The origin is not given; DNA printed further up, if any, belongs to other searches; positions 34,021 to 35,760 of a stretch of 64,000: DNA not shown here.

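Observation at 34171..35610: Fused monoheme cytochrome-porin (Cyc2-like) outer-membrane protein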

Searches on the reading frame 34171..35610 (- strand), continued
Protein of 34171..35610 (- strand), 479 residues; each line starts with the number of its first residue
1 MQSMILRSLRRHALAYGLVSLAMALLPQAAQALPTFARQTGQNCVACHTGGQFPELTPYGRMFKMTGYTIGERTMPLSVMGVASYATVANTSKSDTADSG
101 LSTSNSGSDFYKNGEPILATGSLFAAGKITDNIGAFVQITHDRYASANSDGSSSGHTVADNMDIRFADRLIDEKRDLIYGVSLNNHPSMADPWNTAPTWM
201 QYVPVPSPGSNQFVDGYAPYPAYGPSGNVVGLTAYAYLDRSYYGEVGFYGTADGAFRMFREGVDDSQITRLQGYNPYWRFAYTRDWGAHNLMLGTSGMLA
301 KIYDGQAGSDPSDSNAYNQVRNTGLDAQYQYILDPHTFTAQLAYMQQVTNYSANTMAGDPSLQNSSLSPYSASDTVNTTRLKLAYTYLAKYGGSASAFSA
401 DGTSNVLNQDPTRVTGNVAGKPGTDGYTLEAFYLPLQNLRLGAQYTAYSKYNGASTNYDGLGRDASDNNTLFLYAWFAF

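Call 43: search_protein_families(library=pfam, proteins=[L039:9354-9635:+, L041:10012-10566:+, L015:5717-7060:+, L044:9342-9971:+, L062:8283-8972:+, L040:9322-11322:+, L015:5004-5720:+], max_evalue=0.01)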
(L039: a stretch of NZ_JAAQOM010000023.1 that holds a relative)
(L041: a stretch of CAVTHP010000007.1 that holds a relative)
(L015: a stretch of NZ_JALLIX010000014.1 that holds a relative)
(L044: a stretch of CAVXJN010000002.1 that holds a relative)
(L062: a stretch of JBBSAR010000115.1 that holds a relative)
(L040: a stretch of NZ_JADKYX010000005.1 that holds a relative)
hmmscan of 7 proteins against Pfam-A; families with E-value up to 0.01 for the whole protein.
L039:9354-9635:+ (93 aa): 1 family
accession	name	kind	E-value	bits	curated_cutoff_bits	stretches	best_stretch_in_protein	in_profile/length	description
PF01355.22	HIPIP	-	3.6e-08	34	22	1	41-91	16-66/66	High potential iron-sulfur protein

L041:10012-10566:+ (184 aa): 0 families

L015:5717-7060:+ (447 aa): 4 families
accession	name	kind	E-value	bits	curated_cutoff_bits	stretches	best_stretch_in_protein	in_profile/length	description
PF02518.31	HATPase_c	-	6.4e-14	52.8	26.4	1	336-437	2-105/111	Histidine kinase-, DNA gyrase B-, and HSP90-like ATPase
PF08521.16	2CSK_N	-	5.4e-10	39.9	23.2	1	20-149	2-139/140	Two-component sensor kinase N-terminal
PF00512.31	HisKA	-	2.6e-09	37.4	26.9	1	229-292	3-66/66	His Kinase A (phospho-acceptor) domain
PF00672.30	HAMP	-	0.00031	21.5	25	1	174-222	4-52/53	HAMP domain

L044:9342-9971:+ (209 aa): 2 families
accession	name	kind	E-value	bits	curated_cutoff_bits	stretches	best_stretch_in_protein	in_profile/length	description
PF10399.14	UCR_Fe-S_N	-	8.8e-11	41.5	24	1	12-43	10-41/41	Ubiquitinol-cytochrome C reductase Fe-S subunit TAT signal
PF00355.32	Rieske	-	6.9e-07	29.5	20.3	1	117-179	33-85/88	Rieske [2Fe-2S] domain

L062:8283-8972:+ (229 aa): 3 families
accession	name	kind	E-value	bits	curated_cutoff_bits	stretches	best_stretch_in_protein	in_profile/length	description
PF13442.11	Cytochrome_CBB3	-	1.2e-11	45.2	27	1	151-222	3-68/68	Cytochrome C oxidase, cbb3-type, subunit III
PF09990.14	DUF2231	-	2e-09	38.1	26.4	1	16-141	2-132/139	Predicted membrane protein (DUF2231)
PF00034.26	Cytochrom_C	-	2.8e-05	25.8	21.3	1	152-224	2-88/90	Cytochrome c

L040:9322-11322:+ (666 aa): 0 families

L015:5004-5720:+ (238 aa): 2 families
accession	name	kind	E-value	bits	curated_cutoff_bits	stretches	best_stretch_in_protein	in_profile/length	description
PF00072.30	Response_reg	-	1.7e-23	83.4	30.2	1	22-131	1-110/111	Response regulator receiver domain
PF00486.34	Trans_reg_C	-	3e-20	72.5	26.2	1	167-235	4-77/77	Transcriptional regulatory protein, C terminal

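Call 62: find_encoding_contigs(protein=P0014, flank=5000, max_places=1)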
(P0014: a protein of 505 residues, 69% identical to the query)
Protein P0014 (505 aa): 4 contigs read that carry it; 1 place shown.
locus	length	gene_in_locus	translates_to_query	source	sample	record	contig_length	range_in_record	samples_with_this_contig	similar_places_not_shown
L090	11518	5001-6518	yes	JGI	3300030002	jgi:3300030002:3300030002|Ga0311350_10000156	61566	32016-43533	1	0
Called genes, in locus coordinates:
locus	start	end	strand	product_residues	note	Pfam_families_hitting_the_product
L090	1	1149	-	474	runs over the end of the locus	PF02463:SMC_N, PF13175:AAA_15, PF13476:AAA_23, PF13514:AAA_27 (weak), PF13304:AAA_21, PF13175:AAA_15 (weak)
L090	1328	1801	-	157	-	PF01878:EVE (weak)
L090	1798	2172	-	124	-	PF00903:Glyoxalase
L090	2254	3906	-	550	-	PF18914:DUF5666 (weak)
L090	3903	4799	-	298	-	PF20112:DUF6502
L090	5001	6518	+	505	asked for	-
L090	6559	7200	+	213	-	PF13442:Cytochrome_CBB3 (faint), PF00034:Cytochrom_C (weak)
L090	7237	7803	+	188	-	PF04264:YceI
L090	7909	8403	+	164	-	PF04264:YceI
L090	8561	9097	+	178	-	PF04608:PgpA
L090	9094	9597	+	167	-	PF02464:CinA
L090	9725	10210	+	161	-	PF13474:SnoaL_3 (weak), PF12680:SnoaL_2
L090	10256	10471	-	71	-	-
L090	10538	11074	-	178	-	PF05280:FlhC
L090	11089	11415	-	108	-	PF05247:FlhD, PF11198:DUF2857 (weak)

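Call 63: find_encoding_contigs(protein=P0019, flank=5000, max_places=1)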
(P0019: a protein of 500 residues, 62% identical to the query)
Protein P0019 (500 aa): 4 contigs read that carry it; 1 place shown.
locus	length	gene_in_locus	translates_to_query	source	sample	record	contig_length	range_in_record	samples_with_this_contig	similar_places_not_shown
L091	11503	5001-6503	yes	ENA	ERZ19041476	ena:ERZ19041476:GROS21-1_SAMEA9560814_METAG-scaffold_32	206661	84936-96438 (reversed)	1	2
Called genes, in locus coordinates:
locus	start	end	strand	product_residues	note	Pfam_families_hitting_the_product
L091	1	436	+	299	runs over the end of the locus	PF00126:HTH_1, PF03466:LysR_substrate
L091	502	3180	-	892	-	PF12729:4HB_MCP_1, PF18947:HAMP_2 (faint), PF18575:HAMP_N3, PF00015:MCPsignal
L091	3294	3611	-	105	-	PF01355:HIPIP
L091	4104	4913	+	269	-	PF13442:Cytochrome_CBB3 (faint), PF00034:Cytochrom_C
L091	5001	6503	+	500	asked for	-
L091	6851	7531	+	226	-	PF02611:CDH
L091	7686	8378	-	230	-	PF13852:DUF4197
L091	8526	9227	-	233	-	-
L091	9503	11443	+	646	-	PF13493:DUF4118 (weak), PF00989:PAS, PF08448:PAS_4, PF13188:PAS_8 (faint), PF08447:PAS_3, PF13426:PAS_9, PF00512:HisKA, PF02518:HATPase_c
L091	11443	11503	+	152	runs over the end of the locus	PF00072:Response_reg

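Call 64: find_encoding_contigs(protein=P0033, flank=5000, max_places=1)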
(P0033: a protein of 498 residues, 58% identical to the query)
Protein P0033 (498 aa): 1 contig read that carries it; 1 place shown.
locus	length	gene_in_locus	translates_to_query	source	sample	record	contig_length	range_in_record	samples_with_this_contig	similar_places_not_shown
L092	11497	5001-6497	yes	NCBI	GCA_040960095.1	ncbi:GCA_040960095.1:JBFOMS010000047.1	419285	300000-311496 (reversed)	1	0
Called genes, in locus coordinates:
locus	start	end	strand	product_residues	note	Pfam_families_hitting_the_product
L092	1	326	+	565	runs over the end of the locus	PF00890:FAD_binding_2, PF01266:DAO (faint), PF12831:FAD_oxidored (weak)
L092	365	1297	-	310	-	PF00561:Abhydrolase_1, PF12146:Hydrolase_4, PF12697:Abhydrolase_6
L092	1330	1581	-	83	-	-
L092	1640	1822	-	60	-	-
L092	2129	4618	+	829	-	PF04185:Phosphoesterase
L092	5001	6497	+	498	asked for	-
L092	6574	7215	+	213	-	PF00034:Cytochrom_C, PF13442:Cytochrome_CBB3 (faint), PF00034:Cytochrom_C (weak)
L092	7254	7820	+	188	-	PF04264:YceI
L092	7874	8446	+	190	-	PF04264:YceI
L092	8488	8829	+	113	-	PF01329:Pterin_4a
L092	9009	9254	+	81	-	PF03831:YjdM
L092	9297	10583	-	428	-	PF03453:MoeA_N, PF00994:MoCF_biosynth, PF03454:MoeA_C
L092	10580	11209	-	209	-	PF12804:NTP_transf_3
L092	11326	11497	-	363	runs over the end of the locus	PF04055:Radical_SAM, PF06463:Mob_synth_C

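Call 75: find_encoding_contigs(protein=P0020, flank=4000, max_places=1)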
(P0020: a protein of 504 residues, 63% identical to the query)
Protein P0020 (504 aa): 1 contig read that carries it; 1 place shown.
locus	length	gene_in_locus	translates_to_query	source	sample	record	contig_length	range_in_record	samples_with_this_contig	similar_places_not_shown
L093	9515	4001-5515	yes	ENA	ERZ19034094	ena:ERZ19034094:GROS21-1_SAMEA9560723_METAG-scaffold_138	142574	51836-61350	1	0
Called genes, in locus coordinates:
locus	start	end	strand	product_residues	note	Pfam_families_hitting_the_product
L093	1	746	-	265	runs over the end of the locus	PF00588:SpoU_methylase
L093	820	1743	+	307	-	PF00459:Inositol_P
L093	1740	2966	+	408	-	PF05977:MFS_3, PF07690:MFS_1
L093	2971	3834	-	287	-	PF08543:Phos_pyr_kin, PF00294:PfkB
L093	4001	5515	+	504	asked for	-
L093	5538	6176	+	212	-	PF00034:Cytochrom_C (weak), PF13442:Cytochrome_CBB3 (faint), PF00034:Cytochrom_C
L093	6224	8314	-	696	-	PF00989:PAS, PF13426:PAS_9, PF08447:PAS_3, PF08448:PAS_4, PF08447:PAS_3, PF13426:PAS_9, PF18947:HAMP_2, PF00015:MCPsignal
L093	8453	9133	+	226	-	PF00005:ABC_tran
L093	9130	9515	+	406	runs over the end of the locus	PF12704:MacB_PCD, PF02687:FtsX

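Call 76: find_encoding_contigs(protein=P0023, flank=4000, max_places=1)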
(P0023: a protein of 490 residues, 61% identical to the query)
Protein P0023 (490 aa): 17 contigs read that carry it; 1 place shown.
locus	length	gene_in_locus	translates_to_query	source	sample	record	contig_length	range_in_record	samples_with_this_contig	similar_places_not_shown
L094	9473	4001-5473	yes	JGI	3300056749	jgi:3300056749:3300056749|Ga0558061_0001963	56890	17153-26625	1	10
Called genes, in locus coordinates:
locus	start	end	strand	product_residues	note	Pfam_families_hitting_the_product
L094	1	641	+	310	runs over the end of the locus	PF01571:GCV_T (weak)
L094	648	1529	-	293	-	PF13279:4HBT_2, PF03061:4HBT, PF00583:Acetyltransf_1, PF13673:Acetyltransf_10, PF13508:Acetyltransf_7 (weak)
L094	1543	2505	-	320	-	PF00135:COesterase (faint), PF20434:BD-FAE, PF07859:Abhydrolase_3, PF00326:Peptidase_S9 (faint), PF01738:DLH (faint)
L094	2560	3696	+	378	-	PF00465:Fe-ADH, PF13685:Fe-ADH_2, PF25137:ADH_Fe_C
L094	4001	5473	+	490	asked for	-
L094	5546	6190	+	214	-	PF00034:Cytochrom_C (weak), PF13442:Cytochrome_CBB3 (faint), PF00034:Cytochrom_C (weak)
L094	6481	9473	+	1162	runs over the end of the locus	PF08379:Bact_transglu_N, PF01841:Transglut_core, PF09899:DUF2126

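Call 77: find_encoding_contigs(protein=P0064, flank=4000, max_places=1)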
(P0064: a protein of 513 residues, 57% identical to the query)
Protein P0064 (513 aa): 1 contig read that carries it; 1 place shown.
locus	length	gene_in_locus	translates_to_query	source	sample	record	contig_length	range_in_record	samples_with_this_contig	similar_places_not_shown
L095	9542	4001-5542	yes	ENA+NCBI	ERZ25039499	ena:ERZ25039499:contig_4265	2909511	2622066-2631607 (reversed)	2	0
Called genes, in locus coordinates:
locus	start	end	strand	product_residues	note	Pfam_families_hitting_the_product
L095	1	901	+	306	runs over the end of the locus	PF02634:FdhD-NarQ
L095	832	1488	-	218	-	-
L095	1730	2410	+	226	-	PF00072:Response_reg, PF00486:Trans_reg_C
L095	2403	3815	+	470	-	PF00672:HAMP, PF02518:HATPase_c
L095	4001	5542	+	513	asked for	-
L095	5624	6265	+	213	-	PF13442:Cytochrome_CBB3 (faint), PF00034:Cytochrom_C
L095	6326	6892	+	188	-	PF04264:YceI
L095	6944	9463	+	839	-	PF02687:FtsX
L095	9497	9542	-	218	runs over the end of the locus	PF01713:Smr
